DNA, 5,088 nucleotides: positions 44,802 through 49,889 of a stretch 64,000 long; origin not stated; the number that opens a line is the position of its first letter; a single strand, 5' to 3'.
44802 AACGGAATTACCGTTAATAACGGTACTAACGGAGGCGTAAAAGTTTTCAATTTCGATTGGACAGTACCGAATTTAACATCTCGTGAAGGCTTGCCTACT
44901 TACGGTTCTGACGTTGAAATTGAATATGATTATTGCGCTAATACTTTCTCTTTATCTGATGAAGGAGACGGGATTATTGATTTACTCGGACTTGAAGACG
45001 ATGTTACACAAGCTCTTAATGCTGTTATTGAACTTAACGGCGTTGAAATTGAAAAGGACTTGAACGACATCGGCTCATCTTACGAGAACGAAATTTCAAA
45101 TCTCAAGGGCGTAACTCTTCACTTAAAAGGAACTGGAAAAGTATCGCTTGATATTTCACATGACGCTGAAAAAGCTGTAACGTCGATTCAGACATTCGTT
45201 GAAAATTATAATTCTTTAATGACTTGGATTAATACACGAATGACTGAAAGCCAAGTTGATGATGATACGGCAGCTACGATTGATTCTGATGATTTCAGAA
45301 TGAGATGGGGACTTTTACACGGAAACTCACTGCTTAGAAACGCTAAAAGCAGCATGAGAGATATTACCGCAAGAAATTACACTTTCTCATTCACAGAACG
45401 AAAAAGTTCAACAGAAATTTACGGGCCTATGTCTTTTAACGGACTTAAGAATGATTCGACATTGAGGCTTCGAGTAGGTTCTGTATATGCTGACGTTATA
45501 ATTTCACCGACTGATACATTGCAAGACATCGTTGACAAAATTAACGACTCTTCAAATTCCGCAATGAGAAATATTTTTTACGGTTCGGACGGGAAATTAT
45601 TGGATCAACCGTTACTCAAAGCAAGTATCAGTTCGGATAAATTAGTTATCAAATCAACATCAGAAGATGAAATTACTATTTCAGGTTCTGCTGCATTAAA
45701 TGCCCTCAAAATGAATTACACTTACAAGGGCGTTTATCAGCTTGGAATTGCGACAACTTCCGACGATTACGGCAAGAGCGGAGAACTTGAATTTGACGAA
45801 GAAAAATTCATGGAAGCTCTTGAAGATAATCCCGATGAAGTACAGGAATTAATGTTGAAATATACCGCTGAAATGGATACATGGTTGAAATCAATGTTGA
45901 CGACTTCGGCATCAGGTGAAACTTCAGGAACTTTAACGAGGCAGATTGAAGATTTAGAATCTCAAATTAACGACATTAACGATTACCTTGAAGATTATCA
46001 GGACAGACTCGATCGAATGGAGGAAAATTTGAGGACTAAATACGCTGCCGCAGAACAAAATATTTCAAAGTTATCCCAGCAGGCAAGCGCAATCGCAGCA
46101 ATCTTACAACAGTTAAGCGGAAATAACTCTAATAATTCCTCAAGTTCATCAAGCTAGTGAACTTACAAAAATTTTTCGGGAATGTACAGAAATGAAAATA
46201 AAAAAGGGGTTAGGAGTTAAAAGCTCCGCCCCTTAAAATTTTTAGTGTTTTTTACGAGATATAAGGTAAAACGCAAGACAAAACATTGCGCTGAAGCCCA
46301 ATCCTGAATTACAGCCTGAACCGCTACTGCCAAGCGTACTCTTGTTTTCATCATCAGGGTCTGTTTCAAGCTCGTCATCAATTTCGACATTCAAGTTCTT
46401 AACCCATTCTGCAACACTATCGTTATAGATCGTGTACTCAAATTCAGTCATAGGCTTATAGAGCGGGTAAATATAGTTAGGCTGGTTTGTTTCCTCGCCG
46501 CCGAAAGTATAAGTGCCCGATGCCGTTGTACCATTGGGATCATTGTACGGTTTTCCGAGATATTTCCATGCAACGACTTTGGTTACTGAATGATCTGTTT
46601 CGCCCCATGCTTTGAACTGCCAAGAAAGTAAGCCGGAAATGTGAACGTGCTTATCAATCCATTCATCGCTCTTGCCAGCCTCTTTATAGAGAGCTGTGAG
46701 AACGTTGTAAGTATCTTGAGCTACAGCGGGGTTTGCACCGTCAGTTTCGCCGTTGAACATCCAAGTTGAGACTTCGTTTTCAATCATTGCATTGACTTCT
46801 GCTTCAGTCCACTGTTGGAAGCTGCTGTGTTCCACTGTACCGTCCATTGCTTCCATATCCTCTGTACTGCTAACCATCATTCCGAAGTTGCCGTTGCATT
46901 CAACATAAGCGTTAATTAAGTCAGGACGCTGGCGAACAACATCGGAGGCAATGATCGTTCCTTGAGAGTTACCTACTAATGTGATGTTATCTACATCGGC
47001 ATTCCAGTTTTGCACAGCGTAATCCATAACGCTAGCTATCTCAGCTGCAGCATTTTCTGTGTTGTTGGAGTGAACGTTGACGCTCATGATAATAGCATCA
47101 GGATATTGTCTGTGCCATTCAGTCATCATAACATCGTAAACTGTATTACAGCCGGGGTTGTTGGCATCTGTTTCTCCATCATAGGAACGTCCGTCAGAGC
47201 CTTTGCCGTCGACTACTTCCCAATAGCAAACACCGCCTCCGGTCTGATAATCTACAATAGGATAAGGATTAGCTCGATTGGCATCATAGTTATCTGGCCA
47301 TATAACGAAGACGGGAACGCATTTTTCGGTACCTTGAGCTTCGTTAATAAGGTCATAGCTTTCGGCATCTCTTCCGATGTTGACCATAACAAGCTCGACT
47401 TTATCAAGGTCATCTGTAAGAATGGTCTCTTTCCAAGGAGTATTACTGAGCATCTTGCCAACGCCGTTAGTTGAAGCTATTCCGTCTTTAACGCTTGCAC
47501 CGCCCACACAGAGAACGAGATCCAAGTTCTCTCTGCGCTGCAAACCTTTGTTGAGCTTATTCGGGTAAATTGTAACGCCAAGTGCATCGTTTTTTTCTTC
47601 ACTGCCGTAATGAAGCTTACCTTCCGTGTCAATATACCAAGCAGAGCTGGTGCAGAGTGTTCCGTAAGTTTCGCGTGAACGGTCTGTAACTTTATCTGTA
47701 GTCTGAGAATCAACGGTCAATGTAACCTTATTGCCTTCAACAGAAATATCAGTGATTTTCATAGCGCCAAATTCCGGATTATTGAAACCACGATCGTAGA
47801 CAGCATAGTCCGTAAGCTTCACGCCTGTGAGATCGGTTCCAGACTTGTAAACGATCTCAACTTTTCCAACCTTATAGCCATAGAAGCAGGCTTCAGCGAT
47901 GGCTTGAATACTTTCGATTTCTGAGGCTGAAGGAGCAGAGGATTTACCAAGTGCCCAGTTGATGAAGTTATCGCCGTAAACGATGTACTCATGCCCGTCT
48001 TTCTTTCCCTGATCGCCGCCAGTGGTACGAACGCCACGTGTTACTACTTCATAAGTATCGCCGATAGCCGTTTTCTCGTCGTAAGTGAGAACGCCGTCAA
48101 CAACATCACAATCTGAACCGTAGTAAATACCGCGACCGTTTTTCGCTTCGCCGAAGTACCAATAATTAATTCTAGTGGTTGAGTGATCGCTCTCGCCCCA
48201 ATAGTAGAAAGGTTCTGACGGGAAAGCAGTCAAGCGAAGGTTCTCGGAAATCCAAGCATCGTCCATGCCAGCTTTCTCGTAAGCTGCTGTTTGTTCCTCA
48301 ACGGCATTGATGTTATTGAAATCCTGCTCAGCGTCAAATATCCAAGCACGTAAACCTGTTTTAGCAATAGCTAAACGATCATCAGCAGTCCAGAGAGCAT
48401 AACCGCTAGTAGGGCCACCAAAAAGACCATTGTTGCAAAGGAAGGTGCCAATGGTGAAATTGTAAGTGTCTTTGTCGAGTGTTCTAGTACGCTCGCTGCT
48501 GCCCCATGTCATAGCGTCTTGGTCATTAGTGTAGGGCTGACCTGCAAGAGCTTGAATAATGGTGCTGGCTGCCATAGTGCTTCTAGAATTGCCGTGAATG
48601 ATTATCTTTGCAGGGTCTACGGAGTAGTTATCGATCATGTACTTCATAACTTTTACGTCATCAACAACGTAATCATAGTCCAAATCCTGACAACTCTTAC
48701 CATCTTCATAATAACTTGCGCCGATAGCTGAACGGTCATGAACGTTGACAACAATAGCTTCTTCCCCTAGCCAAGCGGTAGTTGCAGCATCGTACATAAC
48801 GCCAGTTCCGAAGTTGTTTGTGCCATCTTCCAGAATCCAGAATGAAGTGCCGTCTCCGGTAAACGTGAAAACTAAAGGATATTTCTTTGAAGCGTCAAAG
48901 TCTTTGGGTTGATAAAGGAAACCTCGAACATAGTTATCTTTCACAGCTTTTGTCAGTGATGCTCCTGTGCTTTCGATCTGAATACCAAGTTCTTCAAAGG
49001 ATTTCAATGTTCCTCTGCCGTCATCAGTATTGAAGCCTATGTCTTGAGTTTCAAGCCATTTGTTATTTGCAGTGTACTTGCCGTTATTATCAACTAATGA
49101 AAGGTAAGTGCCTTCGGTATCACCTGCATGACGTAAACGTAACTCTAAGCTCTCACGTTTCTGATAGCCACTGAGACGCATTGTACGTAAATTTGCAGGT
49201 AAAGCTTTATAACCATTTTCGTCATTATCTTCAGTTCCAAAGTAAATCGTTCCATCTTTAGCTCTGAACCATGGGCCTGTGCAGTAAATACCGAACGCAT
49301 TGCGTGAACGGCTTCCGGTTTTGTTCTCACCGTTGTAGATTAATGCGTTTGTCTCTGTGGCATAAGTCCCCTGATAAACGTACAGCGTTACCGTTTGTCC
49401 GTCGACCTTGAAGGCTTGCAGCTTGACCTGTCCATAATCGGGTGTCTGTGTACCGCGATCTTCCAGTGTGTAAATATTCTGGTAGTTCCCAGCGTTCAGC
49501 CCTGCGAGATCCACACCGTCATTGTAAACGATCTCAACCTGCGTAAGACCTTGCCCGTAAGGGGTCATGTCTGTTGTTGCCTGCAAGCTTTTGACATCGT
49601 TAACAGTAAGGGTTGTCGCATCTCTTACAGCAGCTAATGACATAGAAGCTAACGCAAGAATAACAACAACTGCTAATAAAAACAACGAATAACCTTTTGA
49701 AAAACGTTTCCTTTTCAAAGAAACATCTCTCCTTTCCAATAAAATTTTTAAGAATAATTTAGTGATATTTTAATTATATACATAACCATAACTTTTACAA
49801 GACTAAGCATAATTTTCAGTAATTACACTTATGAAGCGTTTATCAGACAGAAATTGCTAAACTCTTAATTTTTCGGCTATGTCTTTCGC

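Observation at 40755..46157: Orphan, monocistronic 1800-aa FliD (flagellar cap) homologue, several-fold larger than characterised caps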

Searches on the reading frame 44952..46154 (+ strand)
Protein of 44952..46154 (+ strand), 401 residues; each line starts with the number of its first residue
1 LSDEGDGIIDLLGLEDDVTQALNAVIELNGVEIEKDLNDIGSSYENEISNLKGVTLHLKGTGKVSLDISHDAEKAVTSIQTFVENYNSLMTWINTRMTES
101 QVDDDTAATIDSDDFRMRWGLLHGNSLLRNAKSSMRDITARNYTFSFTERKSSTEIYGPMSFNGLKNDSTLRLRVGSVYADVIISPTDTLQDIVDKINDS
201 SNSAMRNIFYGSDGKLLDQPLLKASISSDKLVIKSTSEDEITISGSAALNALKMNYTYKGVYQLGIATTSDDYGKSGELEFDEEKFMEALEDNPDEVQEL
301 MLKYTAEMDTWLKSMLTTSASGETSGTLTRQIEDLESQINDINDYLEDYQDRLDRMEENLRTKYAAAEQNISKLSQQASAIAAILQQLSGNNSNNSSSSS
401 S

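Call 66: find_homologous_proteins(query=window:44952-46154:+, max_evalue=1e-10)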
Query window:44952-46154:+ (401 aa): 58 proteins with E <= 1e-10 among 6200 candidates.
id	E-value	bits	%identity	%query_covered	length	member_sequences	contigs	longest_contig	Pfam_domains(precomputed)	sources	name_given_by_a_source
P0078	3.6e-220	749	89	95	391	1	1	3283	PF07195.18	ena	-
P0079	2.4e-173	595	69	97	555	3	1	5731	PF07195.18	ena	-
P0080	7.1e-168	577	67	97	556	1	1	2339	PF07195.18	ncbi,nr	ncbi:MAG: flagellar filament capping protein FliD, partial [Synergistaceae bacterium]|nr:flagellar f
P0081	1.5e-167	576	69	94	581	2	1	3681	PF07195.18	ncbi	-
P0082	3.0e-167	575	67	93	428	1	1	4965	PF07195.18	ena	-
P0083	4.4e-166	571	69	94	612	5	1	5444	PF07195.18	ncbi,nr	ncbi:MAG: flagellar filament capping protein FliD, partial [Synergistaceae bacterium]|nr:flagellar f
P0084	5.7e-166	571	69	94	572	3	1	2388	PF07195.18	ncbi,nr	ncbi:MAG: flagellar filament capping protein FliD, partial [Synergistaceae bacterium]|nr:flagellar f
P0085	1.7e-165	569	69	94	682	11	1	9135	PF07195.18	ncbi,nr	ncbi:MAG: flagellar filament capping protein FliD [Synergistaceae bacterium]|nr:flagellar filament c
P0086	3.8e-165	568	69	96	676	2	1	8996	PF07195.18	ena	-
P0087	2.2e-164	565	68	95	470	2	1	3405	PF07195.18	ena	-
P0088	2.3e-164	565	69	97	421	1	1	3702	PF07195.18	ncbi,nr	ncbi:MAG: flagellar filament capping protein FliD, partial [Synergistaceae bacterium]|nr:flagellar f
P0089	5.5e-163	561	66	99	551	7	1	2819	PF07195.18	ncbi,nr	ncbi:MAG: flagellar filament capping protein FliD, partial [Synergistaceae bacterium]|nr:flagellar f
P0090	1.4e-162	559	69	97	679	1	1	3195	PF07195.18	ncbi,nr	ncbi:MAG: flagellar filament capping protein FliD, partial [Synergistaceae bacterium]|nr:flagellar f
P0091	5.0e-161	554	74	84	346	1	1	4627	PF07195.18,PF17107.12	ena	-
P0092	1.3e-158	546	67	94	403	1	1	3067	PF07195.18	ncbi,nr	ncbi:MAG: flagellar filament capping protein FliD, partial [Synergistaceae bacterium]|nr:flagellar f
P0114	8.5e-65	238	35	97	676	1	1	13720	PF07195.18,PF02465.24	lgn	-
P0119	8.0e-60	221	34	95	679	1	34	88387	PF07195.18,PF02465.24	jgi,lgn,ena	-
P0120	9.8e-59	218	35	95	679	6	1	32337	PF07195.18,PF02465.24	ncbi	-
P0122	5.3e-58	215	35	94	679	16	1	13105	PF07195.18,PF16075.11,PF07196.19,PF02465.24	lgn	-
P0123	1.3e-57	214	34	94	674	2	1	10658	PF07195.18,PF16075.11,PF07196.19,PF02465.24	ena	-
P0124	2.4e-56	210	35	93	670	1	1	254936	PF07195.18,PF16075.11,PF02465.24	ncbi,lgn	-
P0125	3.2e-56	210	36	95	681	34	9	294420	PF07195.18,PF07196.19,PF02465.24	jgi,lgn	-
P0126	3.2e-56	210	35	93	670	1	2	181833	PF07195.18,PF16075.11,PF02465.24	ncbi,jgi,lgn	-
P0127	2.1e-54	204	33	96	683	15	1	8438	PF07195.18,PF16075.11,PF07196.19,PF02465.24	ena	-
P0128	3.3e-54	203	33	98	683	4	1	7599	PF07195.18,PF16075.11,PF07196.19,PF02465.24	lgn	-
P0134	1.2e-51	195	32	96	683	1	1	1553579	PF07195.18,PF16075.11,PF07196.19,PF02465.24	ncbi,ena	-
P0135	2.3e-51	194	31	96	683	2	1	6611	PF07195.18,PF16075.11,PF07196.19,PF02465.24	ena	-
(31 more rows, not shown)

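Call 67: find_encoding_contigs(protein=P0134, flank=10000, max_places=1)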
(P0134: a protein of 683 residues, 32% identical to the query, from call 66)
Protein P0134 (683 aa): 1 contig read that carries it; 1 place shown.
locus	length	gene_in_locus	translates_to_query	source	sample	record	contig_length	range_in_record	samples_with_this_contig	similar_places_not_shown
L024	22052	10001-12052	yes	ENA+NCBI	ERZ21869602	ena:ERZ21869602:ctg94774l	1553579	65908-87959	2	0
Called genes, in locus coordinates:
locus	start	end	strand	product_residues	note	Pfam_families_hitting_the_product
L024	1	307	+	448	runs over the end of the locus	PF00877:NLPC_P60 (weak)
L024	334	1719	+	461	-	PF01546:Peptidase_M20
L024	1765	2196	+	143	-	PF00308:Bac_DnaA, PF01695:IstB_IS21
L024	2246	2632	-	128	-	PF13356:Arm-DNA-bind_3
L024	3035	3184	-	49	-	-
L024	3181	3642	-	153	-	PF01668:SmpB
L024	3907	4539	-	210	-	-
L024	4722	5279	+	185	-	PF00857:Isochorismatase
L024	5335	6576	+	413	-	PF00390:malic, PF03949:Malic_M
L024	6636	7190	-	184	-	-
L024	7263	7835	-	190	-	PF04191:PEMT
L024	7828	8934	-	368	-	PF03706:LPG_synthase_TM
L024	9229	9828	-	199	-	PF26154:DUF8042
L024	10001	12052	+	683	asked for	PF02465:FliD_N, PF07196:Flagellin_IN, PF16075:DUF4815, PF07195:FliD_C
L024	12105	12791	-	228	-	PF00072:Response_reg, PF00196:GerE, PF08281:Sigma70_r4_2 (weak)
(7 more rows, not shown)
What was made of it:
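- On DUF4815 (PF16075) module: Several ~680-aa Synergistota FliDs carry precomputed DUF4815 hits (calls 66, 67).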

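Call 68: list_cluster_members(proteins=[P0134, P0124, P0126, P0120, P0119, P0125, P0034, P0037, P0002, P0114])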
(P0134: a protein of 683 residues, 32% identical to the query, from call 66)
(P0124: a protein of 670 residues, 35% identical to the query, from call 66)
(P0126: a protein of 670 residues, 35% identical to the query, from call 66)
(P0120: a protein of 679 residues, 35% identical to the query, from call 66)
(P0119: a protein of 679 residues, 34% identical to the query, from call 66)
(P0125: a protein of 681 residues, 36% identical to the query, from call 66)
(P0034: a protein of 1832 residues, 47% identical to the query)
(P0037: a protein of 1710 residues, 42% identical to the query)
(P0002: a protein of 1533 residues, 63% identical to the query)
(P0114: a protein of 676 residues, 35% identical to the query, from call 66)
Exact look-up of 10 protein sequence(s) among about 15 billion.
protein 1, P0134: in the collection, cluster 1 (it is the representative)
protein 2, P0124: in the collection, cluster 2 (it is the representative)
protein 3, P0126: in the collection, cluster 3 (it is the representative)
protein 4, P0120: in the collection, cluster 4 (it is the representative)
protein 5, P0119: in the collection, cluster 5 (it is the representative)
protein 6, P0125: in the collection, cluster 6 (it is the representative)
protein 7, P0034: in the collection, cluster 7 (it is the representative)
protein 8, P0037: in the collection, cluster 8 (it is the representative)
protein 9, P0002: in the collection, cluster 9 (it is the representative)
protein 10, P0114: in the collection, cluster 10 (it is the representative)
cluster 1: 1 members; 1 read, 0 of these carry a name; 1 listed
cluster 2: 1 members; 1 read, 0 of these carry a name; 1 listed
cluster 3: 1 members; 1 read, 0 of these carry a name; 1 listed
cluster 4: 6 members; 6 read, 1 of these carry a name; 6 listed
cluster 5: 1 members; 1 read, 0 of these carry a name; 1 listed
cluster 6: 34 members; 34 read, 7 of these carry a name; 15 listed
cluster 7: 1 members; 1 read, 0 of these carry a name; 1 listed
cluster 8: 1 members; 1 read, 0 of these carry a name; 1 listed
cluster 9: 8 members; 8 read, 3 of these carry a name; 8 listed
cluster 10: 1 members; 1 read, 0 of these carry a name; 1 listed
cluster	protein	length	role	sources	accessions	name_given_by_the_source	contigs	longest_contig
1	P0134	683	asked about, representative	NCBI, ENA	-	-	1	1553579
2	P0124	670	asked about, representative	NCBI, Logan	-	-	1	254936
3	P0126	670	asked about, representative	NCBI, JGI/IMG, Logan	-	-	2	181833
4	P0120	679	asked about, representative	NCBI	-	-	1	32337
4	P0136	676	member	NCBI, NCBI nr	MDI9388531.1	MAG: flagellar filament capping protein FliD [Synergistota bacterium] | flagellar filament capping protein FliD [Synergistota bacterium]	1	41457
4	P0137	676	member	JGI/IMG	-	-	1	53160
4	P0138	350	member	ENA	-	-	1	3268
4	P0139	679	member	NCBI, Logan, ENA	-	-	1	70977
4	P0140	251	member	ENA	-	-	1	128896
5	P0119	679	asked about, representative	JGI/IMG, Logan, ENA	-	-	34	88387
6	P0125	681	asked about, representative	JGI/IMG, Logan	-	-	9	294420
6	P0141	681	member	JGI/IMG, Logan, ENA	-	flagellar capping protein FliD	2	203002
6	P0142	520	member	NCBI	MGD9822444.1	MAG: flagellar filament capping protein FliD, partial [Aminobacteriaceae bacterium]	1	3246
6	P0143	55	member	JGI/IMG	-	hypothetical protein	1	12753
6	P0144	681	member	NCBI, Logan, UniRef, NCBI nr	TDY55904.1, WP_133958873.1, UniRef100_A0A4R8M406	flagellar capping protein FliD [Aminivibrio pyruvatiphilus] | Flagellar hook-associated protein 2 n=1 Tax=Aminivibrio pyruvatiphilus TaxID=1005740 ... | flagellar filament capping protein FliD [Aminivibrio pyruvatiphilus]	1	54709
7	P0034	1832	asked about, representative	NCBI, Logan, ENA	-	-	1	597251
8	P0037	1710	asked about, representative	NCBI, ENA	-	-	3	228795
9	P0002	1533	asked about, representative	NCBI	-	-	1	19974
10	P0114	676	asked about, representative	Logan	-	-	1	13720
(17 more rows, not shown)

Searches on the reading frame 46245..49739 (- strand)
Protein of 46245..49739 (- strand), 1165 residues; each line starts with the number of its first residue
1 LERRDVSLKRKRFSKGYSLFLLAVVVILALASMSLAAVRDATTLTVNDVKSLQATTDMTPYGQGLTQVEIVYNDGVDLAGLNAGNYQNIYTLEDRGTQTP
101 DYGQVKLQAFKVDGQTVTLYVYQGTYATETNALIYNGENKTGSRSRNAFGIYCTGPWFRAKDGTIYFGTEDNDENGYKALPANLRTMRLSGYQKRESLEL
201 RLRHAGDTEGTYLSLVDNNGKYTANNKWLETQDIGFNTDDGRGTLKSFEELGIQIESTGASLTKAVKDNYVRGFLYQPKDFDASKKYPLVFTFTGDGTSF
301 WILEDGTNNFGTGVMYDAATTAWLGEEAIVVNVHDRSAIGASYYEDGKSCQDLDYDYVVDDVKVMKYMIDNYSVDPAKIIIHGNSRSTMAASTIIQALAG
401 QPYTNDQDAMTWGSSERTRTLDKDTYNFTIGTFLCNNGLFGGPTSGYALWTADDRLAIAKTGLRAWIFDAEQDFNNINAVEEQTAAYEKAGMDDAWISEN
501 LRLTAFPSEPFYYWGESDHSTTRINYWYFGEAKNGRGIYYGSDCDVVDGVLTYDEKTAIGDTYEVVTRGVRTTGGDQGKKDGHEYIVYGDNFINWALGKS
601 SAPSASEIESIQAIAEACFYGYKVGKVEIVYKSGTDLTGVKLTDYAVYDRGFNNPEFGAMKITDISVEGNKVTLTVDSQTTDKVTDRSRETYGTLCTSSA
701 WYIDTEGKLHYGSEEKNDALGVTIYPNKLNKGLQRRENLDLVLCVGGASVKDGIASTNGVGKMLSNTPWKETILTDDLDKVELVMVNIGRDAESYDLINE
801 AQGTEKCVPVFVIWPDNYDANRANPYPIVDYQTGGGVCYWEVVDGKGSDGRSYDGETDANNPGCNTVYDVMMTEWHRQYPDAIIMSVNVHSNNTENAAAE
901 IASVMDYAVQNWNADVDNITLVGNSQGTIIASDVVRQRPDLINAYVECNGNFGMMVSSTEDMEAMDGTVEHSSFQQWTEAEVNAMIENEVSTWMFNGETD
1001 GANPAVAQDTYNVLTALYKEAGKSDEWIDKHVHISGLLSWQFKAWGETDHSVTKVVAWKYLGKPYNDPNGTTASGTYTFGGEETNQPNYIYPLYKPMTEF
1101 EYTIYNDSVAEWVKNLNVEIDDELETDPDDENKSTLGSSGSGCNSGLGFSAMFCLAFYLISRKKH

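Call 9: search_protein_families(library=pfam, proteins=[window:46245-49739:-], max_evalue=0.001)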
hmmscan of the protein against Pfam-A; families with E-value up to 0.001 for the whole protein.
window:46245-49739:- (1165 aa): 1 family
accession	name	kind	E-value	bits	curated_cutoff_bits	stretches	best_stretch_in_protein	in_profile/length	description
PF00326.27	Peptidase_S9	-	9e-06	25.8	22.6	0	890-1017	37-170/213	Prolyl oligopeptidase family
